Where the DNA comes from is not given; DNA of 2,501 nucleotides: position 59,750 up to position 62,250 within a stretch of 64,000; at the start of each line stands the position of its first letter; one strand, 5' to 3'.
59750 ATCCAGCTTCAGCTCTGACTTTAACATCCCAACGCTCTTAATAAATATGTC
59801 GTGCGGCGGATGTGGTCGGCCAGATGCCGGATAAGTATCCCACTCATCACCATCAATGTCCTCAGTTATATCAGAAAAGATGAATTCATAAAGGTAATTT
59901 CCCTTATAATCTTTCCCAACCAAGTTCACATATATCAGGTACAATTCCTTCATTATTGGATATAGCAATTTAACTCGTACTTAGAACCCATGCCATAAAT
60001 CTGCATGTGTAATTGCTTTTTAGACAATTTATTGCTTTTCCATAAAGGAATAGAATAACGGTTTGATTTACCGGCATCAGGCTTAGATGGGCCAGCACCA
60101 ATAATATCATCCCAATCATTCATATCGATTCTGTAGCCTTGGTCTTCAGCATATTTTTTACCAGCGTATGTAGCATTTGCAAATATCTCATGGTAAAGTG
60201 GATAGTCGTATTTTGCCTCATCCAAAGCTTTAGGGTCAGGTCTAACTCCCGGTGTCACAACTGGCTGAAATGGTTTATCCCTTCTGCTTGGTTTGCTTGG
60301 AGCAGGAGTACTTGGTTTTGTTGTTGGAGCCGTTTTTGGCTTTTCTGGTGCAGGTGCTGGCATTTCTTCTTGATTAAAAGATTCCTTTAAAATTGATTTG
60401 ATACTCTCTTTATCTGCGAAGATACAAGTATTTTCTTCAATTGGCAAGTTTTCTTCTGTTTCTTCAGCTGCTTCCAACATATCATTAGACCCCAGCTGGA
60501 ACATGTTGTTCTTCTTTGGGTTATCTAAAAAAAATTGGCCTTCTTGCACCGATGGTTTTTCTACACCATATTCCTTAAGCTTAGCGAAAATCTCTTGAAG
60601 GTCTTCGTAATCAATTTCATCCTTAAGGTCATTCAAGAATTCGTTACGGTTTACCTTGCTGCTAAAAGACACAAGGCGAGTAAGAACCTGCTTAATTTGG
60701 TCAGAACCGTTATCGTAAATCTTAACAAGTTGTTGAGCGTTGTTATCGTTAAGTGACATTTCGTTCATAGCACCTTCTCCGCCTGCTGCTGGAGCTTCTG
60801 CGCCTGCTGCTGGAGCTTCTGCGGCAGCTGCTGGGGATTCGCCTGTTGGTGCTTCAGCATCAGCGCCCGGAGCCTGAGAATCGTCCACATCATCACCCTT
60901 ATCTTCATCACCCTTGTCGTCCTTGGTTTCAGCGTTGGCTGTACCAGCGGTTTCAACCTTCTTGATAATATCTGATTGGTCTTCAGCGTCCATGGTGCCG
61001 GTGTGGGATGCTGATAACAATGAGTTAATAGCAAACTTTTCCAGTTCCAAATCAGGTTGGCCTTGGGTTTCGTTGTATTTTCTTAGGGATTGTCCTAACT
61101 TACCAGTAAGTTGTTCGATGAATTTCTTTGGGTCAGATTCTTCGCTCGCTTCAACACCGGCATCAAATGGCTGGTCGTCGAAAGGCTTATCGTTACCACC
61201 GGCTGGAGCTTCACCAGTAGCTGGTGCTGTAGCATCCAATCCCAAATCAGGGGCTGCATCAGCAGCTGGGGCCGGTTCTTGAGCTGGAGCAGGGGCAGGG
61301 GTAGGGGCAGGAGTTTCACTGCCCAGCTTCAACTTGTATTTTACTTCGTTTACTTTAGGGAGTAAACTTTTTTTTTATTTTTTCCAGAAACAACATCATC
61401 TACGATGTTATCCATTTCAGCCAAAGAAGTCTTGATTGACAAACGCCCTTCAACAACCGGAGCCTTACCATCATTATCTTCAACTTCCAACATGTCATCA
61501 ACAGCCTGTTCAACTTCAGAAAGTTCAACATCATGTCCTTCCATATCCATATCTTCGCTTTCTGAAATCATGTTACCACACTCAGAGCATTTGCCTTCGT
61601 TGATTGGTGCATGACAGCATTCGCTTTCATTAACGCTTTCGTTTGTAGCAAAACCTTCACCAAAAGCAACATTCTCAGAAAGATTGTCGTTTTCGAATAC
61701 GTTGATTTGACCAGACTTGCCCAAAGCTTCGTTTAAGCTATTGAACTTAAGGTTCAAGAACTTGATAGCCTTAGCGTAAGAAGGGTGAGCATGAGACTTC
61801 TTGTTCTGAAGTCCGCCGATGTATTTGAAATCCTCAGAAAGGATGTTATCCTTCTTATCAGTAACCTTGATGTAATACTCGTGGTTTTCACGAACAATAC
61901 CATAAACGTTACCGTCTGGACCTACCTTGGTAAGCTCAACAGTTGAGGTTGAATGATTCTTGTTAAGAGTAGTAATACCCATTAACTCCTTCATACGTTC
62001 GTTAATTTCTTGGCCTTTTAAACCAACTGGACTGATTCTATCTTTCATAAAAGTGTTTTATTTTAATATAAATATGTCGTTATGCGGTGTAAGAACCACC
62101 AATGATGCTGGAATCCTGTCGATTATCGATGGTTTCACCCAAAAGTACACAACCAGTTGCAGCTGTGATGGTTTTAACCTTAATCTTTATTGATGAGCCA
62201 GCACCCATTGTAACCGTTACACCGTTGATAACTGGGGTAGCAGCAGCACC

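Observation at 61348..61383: Probable programmed -1 frameshift (or transcriptional slippage) fusing two head-region genes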

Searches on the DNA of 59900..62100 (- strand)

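Call 3: search_dna_similar(query=window:59900-62100:-, collection=phages, mode=distant, max_rows=30)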
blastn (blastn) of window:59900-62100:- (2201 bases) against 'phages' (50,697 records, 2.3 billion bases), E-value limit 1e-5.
No match.

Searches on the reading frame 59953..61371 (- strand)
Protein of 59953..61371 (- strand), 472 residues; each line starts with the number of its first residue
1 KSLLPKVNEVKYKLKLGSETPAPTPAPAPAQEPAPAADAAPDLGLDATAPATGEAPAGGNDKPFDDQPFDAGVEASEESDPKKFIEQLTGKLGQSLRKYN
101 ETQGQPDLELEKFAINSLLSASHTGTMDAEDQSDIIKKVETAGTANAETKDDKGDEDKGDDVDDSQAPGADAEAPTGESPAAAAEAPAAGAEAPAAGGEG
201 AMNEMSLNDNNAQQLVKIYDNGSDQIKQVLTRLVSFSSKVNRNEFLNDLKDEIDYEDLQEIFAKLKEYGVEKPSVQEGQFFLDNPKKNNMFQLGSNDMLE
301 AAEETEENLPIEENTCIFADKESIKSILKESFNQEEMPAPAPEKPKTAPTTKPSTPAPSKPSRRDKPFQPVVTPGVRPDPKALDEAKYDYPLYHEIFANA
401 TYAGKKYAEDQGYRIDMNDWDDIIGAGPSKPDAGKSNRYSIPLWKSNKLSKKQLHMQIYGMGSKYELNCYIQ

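Call 4: search_protein_families(library=phrogs, proteins=[window:59953-61371:-], max_evalue=0.01)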
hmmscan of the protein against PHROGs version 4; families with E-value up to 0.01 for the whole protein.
window:59953-61371:- (472 aa): 0 families

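Call 8: search_protein_families(library=pfam, proteins=[window:59953-61371:-], max_evalue=0.01)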
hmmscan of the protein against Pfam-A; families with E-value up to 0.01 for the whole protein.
window:59953-61371:- (472 aa): 0 families

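Call 11: find_related_loci(query=window:59953-61371:-, collection=viral_contigs, flank=4000)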
Query window:59953-61371:- (472 aa) in viral_contigs; peptide patterns used: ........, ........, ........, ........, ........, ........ (x = any residue, [..] = any of these).
59 stretches matched a pattern; 58 encode a relative of the query (tblastn E <= 1e-3); 58 distinct loci.
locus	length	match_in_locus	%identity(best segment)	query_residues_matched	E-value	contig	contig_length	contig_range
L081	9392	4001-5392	47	1-471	5e-126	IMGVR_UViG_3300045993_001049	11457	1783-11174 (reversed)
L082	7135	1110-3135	47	1-471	1e-73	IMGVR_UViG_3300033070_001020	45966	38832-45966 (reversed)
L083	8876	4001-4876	42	1-300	1e-61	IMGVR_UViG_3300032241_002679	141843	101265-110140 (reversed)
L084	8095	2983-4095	51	1-300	1e-50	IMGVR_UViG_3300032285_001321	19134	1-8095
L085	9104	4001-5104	45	7-300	1e-49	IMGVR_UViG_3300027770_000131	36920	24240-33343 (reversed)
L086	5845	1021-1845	66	1-382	4e-48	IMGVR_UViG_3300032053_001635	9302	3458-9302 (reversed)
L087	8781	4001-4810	63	1-393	9e-48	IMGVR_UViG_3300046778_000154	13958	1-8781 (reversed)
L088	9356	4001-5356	60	7-300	4e-47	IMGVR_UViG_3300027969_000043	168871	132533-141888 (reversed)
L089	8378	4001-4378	67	9-143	3e-46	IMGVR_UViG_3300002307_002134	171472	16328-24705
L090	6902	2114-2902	57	11-382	2e-45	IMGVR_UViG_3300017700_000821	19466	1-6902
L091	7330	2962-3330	61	9-143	4e-45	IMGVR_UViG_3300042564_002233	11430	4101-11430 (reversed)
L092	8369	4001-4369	61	9-143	4e-45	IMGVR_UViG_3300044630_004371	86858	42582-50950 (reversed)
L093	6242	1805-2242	59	9-184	3e-44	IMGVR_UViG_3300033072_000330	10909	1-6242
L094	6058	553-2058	61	1-385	8e-44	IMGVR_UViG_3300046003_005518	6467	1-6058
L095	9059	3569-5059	58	1-380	9e-44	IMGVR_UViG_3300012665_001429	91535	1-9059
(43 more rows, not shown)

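Call 21: find_homologous_proteins(query=window:59953-61371:-)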
Query window:59953-61371:- (472 aa): 457 proteins with E <= 0.001 among 8000 candidates; the best 120 are listed.
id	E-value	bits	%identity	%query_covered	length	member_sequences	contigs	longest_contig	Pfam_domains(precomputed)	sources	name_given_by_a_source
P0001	0.0e+0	1012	100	97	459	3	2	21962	-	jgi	jgi:hypothetical protein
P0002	1.2e-127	445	54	93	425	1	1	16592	-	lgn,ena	-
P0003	2.9e-123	431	52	91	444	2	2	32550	-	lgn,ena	-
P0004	2.0e-121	425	51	91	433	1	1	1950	-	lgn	-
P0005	2.0e-120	421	49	97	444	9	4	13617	-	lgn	-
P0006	1.4e-118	415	50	91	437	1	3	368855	-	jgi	jgi:hypothetical protein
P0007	6.4e-118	413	51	91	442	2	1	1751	-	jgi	-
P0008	5.6e-117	410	50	97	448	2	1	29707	-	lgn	-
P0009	1.0e-110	389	47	97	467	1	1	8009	-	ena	-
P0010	1.5e-107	379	49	97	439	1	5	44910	-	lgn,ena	-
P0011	5.0e-105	371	47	92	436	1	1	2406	-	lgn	-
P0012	2.8e-104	368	46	96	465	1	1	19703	-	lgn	-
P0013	3.9e-104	368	46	97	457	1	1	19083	-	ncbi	-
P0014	4.4e-104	367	47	97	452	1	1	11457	-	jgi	jgi:hypothetical protein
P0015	9.9e-104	366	45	97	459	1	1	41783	-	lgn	-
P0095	8.7e-60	221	35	99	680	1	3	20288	-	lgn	-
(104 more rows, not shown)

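Call 23: find_encoding_contigs(protein=P0095, flank=6000, max_places=4)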
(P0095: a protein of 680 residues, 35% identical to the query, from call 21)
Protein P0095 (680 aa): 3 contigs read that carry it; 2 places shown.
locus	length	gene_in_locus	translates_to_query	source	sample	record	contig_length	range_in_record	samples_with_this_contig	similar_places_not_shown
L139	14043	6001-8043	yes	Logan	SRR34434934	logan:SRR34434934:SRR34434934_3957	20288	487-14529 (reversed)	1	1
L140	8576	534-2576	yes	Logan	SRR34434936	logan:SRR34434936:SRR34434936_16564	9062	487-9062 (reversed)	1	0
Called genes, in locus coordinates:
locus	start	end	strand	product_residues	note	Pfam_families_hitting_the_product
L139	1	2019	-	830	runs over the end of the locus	PF02861:Clp_N, PF13191:AAA_16 (weak), PF00004:AAA, PF17871:AAA_lid_9, PF00004:AAA, PF07724:AAA_2, PF07728:AAA_5, PF10431:ClpB_D2-small, +5 more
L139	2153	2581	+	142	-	PF13619:KTSC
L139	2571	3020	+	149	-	-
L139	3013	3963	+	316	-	-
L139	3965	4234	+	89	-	-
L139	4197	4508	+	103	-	-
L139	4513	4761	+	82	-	-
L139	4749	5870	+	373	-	PF00303:Thymidylat_synt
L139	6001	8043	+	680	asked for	-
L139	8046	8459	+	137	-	-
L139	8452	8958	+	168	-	-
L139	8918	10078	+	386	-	-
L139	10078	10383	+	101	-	-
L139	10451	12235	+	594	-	PF03237:Terminase_6N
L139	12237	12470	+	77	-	-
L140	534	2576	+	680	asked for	-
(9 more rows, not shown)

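Call 47: search_dna_similar(query=window:59953-61371:-, collection=phages, mode=protein, max_rows=20, max_evalue=0.001)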
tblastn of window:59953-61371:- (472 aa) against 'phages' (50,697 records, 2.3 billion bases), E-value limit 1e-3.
Records with a match: 4; places in all: 4; records where one place covers at least 80% of the query: 0.
Best place of each record, by identity: <60% 4.
By first word of the organism name: Methylophilales 4.
By host as written in the record: Methylophilales_sp._H5P1 4.
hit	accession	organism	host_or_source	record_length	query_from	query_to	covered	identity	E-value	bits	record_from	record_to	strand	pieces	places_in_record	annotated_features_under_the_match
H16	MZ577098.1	Methylophilales phage Melnitz-3 EXVC039M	Methylophilales_sp._H5P1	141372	383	470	19%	38.5%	5e-7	59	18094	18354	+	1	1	hypothetical protein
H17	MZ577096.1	Methylophilales phage Melnitz-2 EXVC040M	Methylophilales_sp._H5P1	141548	383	470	19%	38.5%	5e-7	59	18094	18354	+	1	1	hypothetical protein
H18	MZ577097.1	Methylophilales phage Melnitz EXVC044M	Methylophilales_sp._H5P1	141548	383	470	19%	38.5%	5e-7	59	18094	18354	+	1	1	hypothetical protein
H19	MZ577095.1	Methylophilales phage Melnitz-1 EXVC043M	Methylophilales_sp._H5P1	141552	383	470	19%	38.5%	5e-7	59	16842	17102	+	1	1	hypothetical protein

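Call 49: get_annotated_region(hit=H18, flank=6000)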
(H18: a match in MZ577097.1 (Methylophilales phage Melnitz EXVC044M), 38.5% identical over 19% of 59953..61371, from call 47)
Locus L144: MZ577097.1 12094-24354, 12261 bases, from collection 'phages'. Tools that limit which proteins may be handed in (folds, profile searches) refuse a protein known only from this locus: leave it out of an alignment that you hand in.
description: Methylophilales phage Melnitz EXVC044M, complete genome.
organism: Methylophilales phage Melnitz EXVC044M (NCBI taxid 2832338)
taxonomy: Viruses; Duplodnaviria; Heunggongvirae; Uroviricota; Caudoviricetes; Kyanoviridae
host: Methylophilales_sp._H5P1; source: -; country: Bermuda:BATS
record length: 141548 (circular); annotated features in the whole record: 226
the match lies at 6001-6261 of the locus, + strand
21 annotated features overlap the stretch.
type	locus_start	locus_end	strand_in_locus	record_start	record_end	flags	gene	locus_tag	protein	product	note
CDS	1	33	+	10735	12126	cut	-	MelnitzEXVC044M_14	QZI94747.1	DnaB-like helicase C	-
CDS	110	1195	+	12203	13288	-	-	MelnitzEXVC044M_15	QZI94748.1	hypothetical protein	-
CDS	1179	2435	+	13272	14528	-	-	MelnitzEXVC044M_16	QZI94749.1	hypothetical protein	-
CDS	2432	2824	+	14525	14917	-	-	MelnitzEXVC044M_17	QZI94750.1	hypothetical protein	-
CDS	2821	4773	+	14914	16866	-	-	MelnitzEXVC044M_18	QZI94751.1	hypothetical protein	-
CDS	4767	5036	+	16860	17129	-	-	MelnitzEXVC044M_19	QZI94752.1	hypothetical protein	-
CDS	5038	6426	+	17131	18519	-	-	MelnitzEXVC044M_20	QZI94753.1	hypothetical protein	-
CDS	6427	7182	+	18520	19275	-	-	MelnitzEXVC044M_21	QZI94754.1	hypothetical protein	-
CDS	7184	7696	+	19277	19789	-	-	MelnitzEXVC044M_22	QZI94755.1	hypothetical protein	-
CDS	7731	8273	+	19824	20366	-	-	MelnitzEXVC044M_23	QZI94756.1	putative S-layer protein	-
CDS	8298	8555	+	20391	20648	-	-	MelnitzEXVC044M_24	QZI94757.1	hypothetical protein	-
CDS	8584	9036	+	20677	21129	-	-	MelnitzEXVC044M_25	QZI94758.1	hypothetical protein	-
CDS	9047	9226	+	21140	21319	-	-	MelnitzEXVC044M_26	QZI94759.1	hypothetical protein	-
CDS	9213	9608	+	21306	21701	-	-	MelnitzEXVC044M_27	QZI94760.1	hypothetical protein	-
CDS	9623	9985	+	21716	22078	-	-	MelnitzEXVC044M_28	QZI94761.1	hypothetical protein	-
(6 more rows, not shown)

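Call 59: predict_structure(alignment_id=A2)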
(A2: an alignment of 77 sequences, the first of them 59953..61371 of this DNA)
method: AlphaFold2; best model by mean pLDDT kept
length: 472 residues; sequences in the alignment: 77
mean_pLDDT: 66.4   pTM: 0.31
mean pLDDT of the five models: 66.4, 65.8, 65.7, 63.5, 62.9
residues with pLDDT >= 90: 142; 70-90: 37; 50-70: 138; < 50: 155
segments of 3 or more residues with pLDDT < 50: 13-25, 27-39, 45-59, 146-167, 170-204, 301-316, 331-333, 344-346, 348-357, 382-385
pLDDT, mean of each block of 10 residues (from residue 1): 51 43 43 43 47 43 64 58 65 56 62 70 73 79 55 43 46 42 37 36 59 94 96 96 95 93 95 66 54 54 45 49 65 50 48 48 58 61 60 97 97 97 94 97 97 97 96 95
secondary structure, 60 per line:
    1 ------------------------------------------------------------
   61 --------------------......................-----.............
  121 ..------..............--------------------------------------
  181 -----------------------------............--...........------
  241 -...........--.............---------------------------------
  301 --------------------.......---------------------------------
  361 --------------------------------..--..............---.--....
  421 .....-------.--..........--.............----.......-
elements in order: H81-102 H108-122 H129-142 H210-221 H224-234 H242-252 H255-267 H321-327 H397-410 H417-425 E436-445 E448-460 E465-471

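Call 63: fold_search(model_id=the predicted structure, library=pdb)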
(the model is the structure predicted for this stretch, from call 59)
No match with E <= 0.001 here; weaker rows may still be real.
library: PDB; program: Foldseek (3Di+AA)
matches with E <= 10: 500; with E <= 0.001: 0
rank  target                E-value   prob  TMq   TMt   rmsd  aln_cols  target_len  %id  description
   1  2ehb_D                2.1e-01  0.69  0.11  0.31   4.9        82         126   10  The structure of the C-terminal domain of the protein kinase AtSOS2 bound to the calcium sensor AtSOS3 (released 2007-09-25)
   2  7myj_C                2.3e-01  0.14  0.12  0.12  22.8       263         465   11  Structure of full length human AMPK (a2b1g1) in complex with a small molecule activator MSG011 (released 2022-06-29)
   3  6y2s_B                3.5e-01  0.33  0.10  0.13   5.8        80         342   14  Escherichia coli R318A RnlA endoribonuclease (single alanine mutant of RnlA) (released 2021-03-31)
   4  7dl0_A                3.5e-01  0.08  0.06  0.07  15.6       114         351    9  The mutant E310G/A314Y of 3,5-DAHDHcca complex with NADPH (released 2021-09-29)
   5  7nri_E                3.7e-01  0.14  0.08  0.32  13.6        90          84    9  Structure of the darobactin-bound E. coli BAM complex (BamABCDE) (released 2021-04-21)
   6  6lys_C                4.2e-01  0.10  0.08  0.18  23.6       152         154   17  Structure of the BAM complex (released 2021-01-13)
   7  6y2s_A                5.4e-01  0.25  0.10  0.13   5.8        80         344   15  Escherichia coli R318A RnlA endoribonuclease (single alanine mutant of RnlA) (released 2021-03-31)
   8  5wi2_A                5.7e-01  0.38  0.10  0.37   6.3        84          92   15  Crystal structure of the KA1 domain from human Chk1 (released 2017-10-04)
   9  8pz1_E                5.7e-01  0.06  0.08  0.24  13.8        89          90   10  Wait Complex: Lateral open BAM bound Compact SurA (released 2024-09-25)
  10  5wi2_B                6.4e-01  0.23  0.09  0.33   6.7        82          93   13  Crystal structure of the KA1 domain from human Chk1 (released 2017-10-04)
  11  4hp9                  7.3e-01  0.38  0.07  0.24   3.7        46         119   11  Crystal structure of the N-terminal truncated PAS domain from the hERG potassium channel (released 2013-03-27)
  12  8z8y_B                7.3e-01  0.04  0.06  0.07   8.7        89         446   13  Crystal structure of CrtAgo/CrtTIR-APAZ complex (released 2025-03-12)
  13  6hzo_C                7.7e-01  0.10  0.07  0.11   9.7        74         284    8  Apo structure of TP domain from Haemophilus influenzae Penicillin-Binding Protein 3 (released 2019-11-20)
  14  2rk5                  8.2e-01  0.16  0.10  0.41   5.5        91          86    8  Crystal structure of a domain of the putative hemolysin from Streptococcus mutans UA159 (released 2007-11-06)
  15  3tgo_D                8.2e-01  0.08  0.09  0.18  15.9       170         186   13  Crystal structure of the E. coli BamCD complex (released 2011-09-28)
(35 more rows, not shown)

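Call 77: search_protein_families(library=phrogs, alignment_id=A2, max_evalue=0.001)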
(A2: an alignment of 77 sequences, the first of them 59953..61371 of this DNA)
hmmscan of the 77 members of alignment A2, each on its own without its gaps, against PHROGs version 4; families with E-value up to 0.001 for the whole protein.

A. member 1, window:59953-61371:- (472 aa): 0 families

B. families by the number of members that match (of 77 scanned): 14 families
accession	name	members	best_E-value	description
phrog_727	-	39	6.2e-23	-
phrog_28131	-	31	1.3e-12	-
phrog_9737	-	31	2.8e-12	-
phrog_4359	-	31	1.9e-09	-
phrog_38880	-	30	9.3e-17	-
phrog_7595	-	26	1.1e-13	-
phrog_22379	-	19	3e-16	-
phrog_3477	-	13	7.6e-15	-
phrog_11180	-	12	3.7e-10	-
phrog_11470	-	12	1.5e-08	-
phrog_27523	-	10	4.8e-09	-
phrog_36547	-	4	1.3e-05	-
phrog_9979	-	4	2.2e-05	-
phrog_16028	-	2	0.00076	-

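Call 82: find_encoding_contigs(protein=P0001, flank=3000, max_places=6)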
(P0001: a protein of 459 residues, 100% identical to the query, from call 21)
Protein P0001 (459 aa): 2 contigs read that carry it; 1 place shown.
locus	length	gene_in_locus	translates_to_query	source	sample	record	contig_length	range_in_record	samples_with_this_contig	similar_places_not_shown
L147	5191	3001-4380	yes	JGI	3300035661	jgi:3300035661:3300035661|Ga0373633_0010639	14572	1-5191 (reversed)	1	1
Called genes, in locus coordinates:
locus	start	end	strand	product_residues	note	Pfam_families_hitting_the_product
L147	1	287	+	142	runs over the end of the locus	PF02142:MGS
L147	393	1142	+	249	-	-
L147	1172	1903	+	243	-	-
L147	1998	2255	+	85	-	-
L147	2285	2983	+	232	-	-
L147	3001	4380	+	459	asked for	-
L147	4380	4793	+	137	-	-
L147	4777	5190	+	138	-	?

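Call 87: fold_search(model_id=the predicted structure, library=viral)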
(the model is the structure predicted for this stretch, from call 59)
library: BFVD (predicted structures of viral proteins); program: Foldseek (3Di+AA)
matches with E <= 10: 500; with E <= 0.001: 0
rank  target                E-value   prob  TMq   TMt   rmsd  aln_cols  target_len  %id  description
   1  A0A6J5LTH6            2.3e-02  0.30  0.13  0.06  36.0       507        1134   14  Anti-CBASS protein Acb1 [uncultured Caudovirales phage]
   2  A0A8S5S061            2.3e-02  0.90  0.08  0.17  24.5       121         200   36  Uncharacterized protein [Myoviridae sp. ctNQV2]
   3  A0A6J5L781            2.8e-02  0.16  0.07  0.08  34.9       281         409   25  Uncharacterized protein [uncultured Caudovirales phage]
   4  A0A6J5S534            2.8e-02  0.98  0.14  0.46   5.5       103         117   14  Uncharacterized protein [uncultured Caudovirales phage]
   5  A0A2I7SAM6            3.6e-02  0.18  0.07  0.05  31.7       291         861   15  (no name in the UniProt tables at hand)
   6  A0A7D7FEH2            4.6e-02  0.97  0.13  0.41   6.0       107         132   14  (no name in the UniProt tables at hand)
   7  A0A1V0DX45            4.9e-02  0.28  0.08  0.18  32.4       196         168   11  Collagen triple helix repeat family protein [Synechococcus virus S-ESS1]
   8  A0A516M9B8            6.6e-02  0.63  0.09  0.27  18.1       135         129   12  (no name in the UniProt tables at hand)
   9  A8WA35                7.9e-02  0.28  0.10  0.24  18.6       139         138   14  Immunity repressor [Mycobacterium phage Giles]
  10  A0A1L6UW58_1          8.4e-02  0.08  0.09  0.05  54.4       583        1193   11  Genome polyprotein (Fragment) [Biomphalaria virus 4]
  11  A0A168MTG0            9.0e-02  0.08  0.07  0.06  26.8       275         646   10  (no name in the UniProt tables at hand)
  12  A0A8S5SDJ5            9.0e-02  0.25  0.09  0.07  13.7       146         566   12  Tail fiber protein [Siphoviridae sp. ctnpt50]
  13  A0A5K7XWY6            9.5e-02  0.09  0.07  0.11  27.7       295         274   14  Uncharacterized protein [Abalone asfa-like virus]
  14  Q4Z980                1.4e-01  0.44  0.10  0.30  16.6       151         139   16  ORF093 [Staphylococcus phage Twort (strain DSM 17442 / HER 48)]
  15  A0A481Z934            1.6e-01  0.09  0.09  0.11  32.7       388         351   13  RNA polymerase N 8 kDa subunit [Pithovirus LCPAC304]
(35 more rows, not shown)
